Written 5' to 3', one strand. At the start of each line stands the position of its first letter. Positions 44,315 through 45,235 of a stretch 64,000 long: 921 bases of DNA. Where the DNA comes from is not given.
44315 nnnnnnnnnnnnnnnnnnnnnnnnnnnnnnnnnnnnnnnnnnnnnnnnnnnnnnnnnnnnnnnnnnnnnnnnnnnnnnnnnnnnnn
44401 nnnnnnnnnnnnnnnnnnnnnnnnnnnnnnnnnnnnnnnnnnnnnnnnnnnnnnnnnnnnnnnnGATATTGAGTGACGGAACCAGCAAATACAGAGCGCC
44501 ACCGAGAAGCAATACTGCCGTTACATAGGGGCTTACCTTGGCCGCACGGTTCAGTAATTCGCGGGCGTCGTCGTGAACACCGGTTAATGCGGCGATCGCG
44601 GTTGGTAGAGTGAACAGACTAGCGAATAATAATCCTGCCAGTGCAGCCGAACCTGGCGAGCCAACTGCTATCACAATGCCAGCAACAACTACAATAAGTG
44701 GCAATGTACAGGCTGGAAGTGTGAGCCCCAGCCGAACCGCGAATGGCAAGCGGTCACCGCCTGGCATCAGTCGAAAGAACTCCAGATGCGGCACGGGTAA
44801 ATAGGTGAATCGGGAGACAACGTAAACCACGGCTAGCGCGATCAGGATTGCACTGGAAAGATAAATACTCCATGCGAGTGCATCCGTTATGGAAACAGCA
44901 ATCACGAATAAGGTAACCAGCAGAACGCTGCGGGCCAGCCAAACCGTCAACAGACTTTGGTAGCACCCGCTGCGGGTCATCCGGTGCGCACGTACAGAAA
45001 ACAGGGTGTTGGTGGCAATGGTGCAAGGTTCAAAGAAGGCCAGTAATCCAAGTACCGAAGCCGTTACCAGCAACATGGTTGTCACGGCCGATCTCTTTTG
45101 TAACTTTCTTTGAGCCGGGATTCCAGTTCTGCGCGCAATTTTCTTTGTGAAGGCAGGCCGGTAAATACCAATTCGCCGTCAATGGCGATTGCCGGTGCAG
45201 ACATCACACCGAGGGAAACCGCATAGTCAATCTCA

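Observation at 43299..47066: Uncharacterised six-gene operon combining a MerP/MerT-like pair with a thioredoxin and fused-CcdA thiol relay, an OM barrel and a CueR-like regulator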

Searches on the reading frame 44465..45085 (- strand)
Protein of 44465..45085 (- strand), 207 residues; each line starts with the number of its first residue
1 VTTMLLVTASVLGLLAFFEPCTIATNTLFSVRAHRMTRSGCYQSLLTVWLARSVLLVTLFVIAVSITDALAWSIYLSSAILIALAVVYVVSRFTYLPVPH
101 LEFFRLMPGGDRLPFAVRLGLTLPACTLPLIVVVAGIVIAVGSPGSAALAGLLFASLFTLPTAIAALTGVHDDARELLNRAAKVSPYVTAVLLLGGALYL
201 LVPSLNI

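Call 17: search_protein_families(library=pfam, proteins=[window:44465-45085:-], max_evalue=10)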
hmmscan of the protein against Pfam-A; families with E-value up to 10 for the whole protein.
seq(207 aa): 1 family
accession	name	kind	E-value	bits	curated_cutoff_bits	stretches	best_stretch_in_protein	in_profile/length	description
PF13432.12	TPR_16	-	0.12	13.2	32.7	1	171-200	13-43/65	Tetratricopeptide repeat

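Call 38: search_solved_structures(query=A6, max_evalue=10, show_alignments=2)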
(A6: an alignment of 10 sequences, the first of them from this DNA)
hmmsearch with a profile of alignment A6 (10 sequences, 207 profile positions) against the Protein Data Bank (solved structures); distinct sequences matched with E-value up to 10: 0.

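Call 57: search_protein_representatives(protein=window:44465-45085:-)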
Query: 207 residues. Proteins with E-value up to 0.001 (for the whole library): 54; up to 1e-10: 35; up to 1e-30: 13. The best 54 are listed.
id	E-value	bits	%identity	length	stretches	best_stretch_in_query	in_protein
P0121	1.4e-60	221.0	58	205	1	2-200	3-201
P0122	3.2e-55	203.6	63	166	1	1-165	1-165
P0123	8.0e-55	202.3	50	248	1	2-206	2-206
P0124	2.0e-53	197.7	42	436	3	1-206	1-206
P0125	8.0e-51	189.3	40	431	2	1-204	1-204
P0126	1.5e-50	188.3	52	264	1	1-206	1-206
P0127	7.3e-46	173.1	53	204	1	1-200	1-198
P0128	4.0e-44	167.4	46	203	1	5-201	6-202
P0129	5.3e-42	160.5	45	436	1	1-205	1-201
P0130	9.3e-39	149.9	43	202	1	10-200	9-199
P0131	7.2e-38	147.0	42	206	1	3-200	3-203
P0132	1.2e-37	146.3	38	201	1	3-202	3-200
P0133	1.6e-35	139.4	41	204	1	8-200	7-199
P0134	1.1e-27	113.8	39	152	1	4-143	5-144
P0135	1.3e-27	113.6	50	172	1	4-120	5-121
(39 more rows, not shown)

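Call 60: search_solved_structures(query=A8, max_evalue=10, show_alignments=2)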
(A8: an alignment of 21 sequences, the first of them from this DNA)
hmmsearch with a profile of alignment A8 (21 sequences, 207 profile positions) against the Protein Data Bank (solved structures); distinct sequences matched with E-value up to 10: 0.

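Call 61: search_protein_families(library=pfam, alignment_id=A8, max_evalue=1)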
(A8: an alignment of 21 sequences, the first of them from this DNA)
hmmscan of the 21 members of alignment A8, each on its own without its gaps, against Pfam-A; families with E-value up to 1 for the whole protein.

A. member 1, seq(207 aa): 1 family
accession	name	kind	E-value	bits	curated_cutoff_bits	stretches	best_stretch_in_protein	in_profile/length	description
PF13432.12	TPR_16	-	0.12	13.2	32.7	1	171-200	13-43/65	Tetratricopeptide repeat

B. families by the number of members that match (of 21 scanned): 18 families
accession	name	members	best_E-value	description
PF02683.22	DsbD_TM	7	3.2e-11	Cytochrome C biogenesis protein transmembrane domain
PF13386.12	DsbD_2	5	5.2e-10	Cytochrome C biogenesis protein transmembrane region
PF14007.11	YtpI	2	0.00037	YtpI-like protein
PF03773.19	ArsP_1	1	0.0006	Predicted permease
PF02659.21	Mntp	1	0.001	Putative manganese efflux pump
PF19094.5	EMC6_arch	1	0.0029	EMC6-arch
PF24283.1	DUF7471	1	0.0034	Family of unknown function (DUF7471)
PF19639.4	DUF6142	1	0.0045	Family of unknown function (DUF6142)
PF12716.12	Apq12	1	0.054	Nuclear pore assembly and biogenesis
PF08570.15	DUF1761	1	0.066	Protein of unknown function (DUF1761)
PF03596.19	Cad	1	0.091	Cadmium resistance transporter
PF13432.12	TPR_16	1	0.12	Tetratricopeptide repeat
PF07457.16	DUF1516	1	0.16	Protein of unknown function (DUF1516)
PF06168.16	DUF981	1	0.19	Protein of unknown function (DUF981)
PF19529.4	DUF6057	1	0.33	Family of unknown function (DUF6057)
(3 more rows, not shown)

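Call 81: find_homologous_proteins(query=P0130, max_evalue=0.001)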
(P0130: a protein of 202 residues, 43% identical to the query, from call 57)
Query P0130 (202 aa): 200 proteins with E <= 0.001 among 8000 candidates; the best 120 are listed.
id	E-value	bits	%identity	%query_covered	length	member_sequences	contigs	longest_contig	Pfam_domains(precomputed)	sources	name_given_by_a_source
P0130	2.5e-124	431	100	100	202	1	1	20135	-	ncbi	-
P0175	2.1e-41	160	49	94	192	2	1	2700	-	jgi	-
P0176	2.2e-40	156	49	94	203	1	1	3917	-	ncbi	-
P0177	5.6e-40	155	46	92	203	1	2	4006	-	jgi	-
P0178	3.9e-39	152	46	96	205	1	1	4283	-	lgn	-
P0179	5.1e-39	152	48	100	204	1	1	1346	-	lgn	-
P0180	8.6e-39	151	48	92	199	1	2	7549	-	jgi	jgi:cytochrome c-type biogenesis protein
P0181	1.5e-38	150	48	89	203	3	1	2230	-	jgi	jgi:cytochrome c-type biogenesis protein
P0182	2.5e-38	150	47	85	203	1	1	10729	-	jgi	jgi:cytochrome c-type biogenesis protein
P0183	3.7e-38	149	47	94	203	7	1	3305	-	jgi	-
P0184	4.1e-38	149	47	94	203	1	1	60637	-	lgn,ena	-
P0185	2.0e-37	147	47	90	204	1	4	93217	-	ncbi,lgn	-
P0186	2.2e-37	147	46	88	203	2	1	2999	-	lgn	-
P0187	2.8e-37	146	47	88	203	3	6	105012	-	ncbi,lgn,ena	ncbi:MAG: hypothetical protein AAB294_03545 [Pseudomonadota bacterium]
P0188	2.8e-37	146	46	94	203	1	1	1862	-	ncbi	-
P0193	8.8e-37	145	48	94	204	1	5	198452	-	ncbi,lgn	-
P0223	8.9e-35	138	43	91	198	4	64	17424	-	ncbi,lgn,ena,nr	ncbi:hypothetical protein [Thiolapillus sp.]|nr:hypothetical protein [Thiolapillus sp.]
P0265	9.8e-31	125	44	94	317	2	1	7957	PF02683.23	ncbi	-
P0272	6.6e-30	122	40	94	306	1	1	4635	PF02683.23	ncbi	-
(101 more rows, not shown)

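Call 82: find_encoding_contigs(protein=P0193, flank=6000, max_places=2)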
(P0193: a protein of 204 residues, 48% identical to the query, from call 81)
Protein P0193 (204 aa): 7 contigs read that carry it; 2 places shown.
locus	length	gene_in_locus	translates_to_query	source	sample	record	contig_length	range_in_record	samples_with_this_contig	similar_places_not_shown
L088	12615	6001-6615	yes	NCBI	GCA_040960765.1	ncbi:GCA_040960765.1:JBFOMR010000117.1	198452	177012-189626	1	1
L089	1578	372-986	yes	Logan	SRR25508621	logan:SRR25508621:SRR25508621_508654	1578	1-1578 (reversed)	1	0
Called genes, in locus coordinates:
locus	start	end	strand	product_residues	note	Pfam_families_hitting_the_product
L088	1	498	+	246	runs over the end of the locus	PF00005:ABC_tran, PF13304:AAA_21 (weak), PF12399:BCA_ABC_TP_C (weak)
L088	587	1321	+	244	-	PF00005:ABC_tran, PF13304:AAA_21 (weak)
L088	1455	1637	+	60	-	-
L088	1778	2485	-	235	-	PF03203:MerC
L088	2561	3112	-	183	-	PF13098:Thioredoxin_2 (weak)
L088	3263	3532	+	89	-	PF13192:Thioredoxin_3, PF00462:Glutaredoxin (weak)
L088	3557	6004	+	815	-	PF00403:HMA, PF00122:E1-E2_ATPase, PF00702:Hydrolase, PF08282:Hydrolase_3 (faint)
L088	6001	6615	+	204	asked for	-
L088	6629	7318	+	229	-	PF02683:DsbD_TM (weak)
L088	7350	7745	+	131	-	PF00376:MerR, PF13411:MerR_1, PF09278:MerR-DNA-bind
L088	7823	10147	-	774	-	PF00270:DEAD, PF04851:ResIII, PF18766:SWI2_SNF2, PF00271:Helicase_C (weak), PF08463:EcoEI_R_C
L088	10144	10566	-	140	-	-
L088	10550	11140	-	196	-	PF12802:MarR_2 (weak), PF18765:Polbeta (weak)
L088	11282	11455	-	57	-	-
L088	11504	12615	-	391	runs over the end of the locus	PF01420:Methylase_S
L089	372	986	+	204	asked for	-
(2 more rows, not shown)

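Call 83: find_encoding_contigs(protein=P0130, flank=6000, max_places=2)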
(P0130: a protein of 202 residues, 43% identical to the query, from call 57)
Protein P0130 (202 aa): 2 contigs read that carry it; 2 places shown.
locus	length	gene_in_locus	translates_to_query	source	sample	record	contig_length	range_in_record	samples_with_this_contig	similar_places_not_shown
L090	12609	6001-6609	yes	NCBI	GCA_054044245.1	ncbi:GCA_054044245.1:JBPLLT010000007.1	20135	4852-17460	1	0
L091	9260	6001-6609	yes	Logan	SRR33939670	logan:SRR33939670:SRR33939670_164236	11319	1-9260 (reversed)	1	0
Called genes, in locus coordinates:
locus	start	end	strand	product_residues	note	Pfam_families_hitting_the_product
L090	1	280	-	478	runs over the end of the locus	PF01555:N6_N4_Mtase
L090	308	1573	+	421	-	PF13506:Glyco_transf_21, PF13641:Glyco_tranf_2_3, PF00535:Glycos_transf_2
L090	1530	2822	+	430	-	PF00926:DHBP_synthase, PF00925:GTP_cyclohydro2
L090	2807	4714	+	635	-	PF14537:Cytochrom_c3_2 (faint), PF14522:Cytochrome_C7 (faint), PF00515:TPR_1 (weak), PF07719:TPR_2 (weak), PF13414:TPR_11 (weak), PF14559:TPR_19 (weak), PF07719:TPR_2 (weak), PF13431:TPR_17 (weak), +4 more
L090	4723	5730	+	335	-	PF02618:YceG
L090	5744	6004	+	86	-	PF00462:Glutaredoxin (faint), PF13192:Thioredoxin_3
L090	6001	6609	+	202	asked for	-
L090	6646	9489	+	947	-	PF13620:CarboxypepD_reg, PF13715:CarbopepD_reg_2, PF07715:Plug, PF14905:OMP_b-brl_3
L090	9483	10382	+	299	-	PF24807:WD40_CDC20-Fz (weak), PF25173:Beta-prop_WDR3_1st, PF24814:WD40_Prp19 (weak), PF25175:Beta-prop_WDR5, PF25174:Beta-prop_THOC3 (weak), PF00400:WD40 (weak), PF24796:WDR55 (weak), PF25174:Beta-prop_THOC3, +14 more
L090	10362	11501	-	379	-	PF06245:DUF1015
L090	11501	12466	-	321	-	PF00389:2-Hacid_dh, PF02826:2-Hacid_dh_C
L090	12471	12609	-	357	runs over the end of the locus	PF00266:Aminotran_5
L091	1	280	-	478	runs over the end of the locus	PF01555:N6_N4_Mtase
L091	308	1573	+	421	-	PF13506:Glyco_transf_21, PF13641:Glyco_tranf_2_3, PF00535:Glycos_transf_2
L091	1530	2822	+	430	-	PF00926:DHBP_synthase, PF00925:GTP_cyclohydro2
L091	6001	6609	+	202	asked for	-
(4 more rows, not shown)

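Call 84: find_encoding_contigs(protein=P0223, flank=6000, max_places=2)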
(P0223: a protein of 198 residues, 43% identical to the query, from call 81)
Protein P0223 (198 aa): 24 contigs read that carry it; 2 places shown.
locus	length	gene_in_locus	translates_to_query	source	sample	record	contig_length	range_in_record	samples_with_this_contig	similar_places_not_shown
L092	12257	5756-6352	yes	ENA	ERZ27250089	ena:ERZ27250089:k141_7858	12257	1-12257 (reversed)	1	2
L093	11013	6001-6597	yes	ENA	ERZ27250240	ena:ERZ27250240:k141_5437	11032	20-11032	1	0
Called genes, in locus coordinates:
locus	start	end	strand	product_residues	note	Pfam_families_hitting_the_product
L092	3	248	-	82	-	?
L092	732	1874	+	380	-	PF06114:Peptidase_M78 (faint), PF01381:HTH_3, PF13443:HTH_26 (weak), PF13560:HTH_31 (weak)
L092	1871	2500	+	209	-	-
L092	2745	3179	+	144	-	PF07969:Amidohydro_3, PF01979:Amidohydro_1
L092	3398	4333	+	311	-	PF00903:Glyoxalase (faint), PF18029:Glyoxalase_6 (faint), PF22677:Ble-like_N (faint)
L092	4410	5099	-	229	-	-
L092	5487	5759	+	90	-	PF13192:Thioredoxin_3, PF00462:Glutaredoxin (weak)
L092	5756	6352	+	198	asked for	-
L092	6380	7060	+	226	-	PF02683:DsbD_TM, PF13386:DsbD_2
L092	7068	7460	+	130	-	PF00376:MerR, PF13411:MerR_1, PF09278:MerR-DNA-bind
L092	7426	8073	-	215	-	PF12804:NTP_transf_3 (weak), PF09837:DUF2064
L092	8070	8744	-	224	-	PF00535:Glycos_transf_2, PF10111:Glyco_tranf_2_2 (faint), PF13641:Glyco_tranf_2_3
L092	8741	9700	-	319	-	PF04055:Radical_SAM, PF12345:DUF3641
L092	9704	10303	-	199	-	-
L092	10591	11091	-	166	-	-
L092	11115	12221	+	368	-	PF13367:PrsW-protease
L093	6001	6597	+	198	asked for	-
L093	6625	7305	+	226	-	PF02683:DsbD_TM, PF13386:DsbD_2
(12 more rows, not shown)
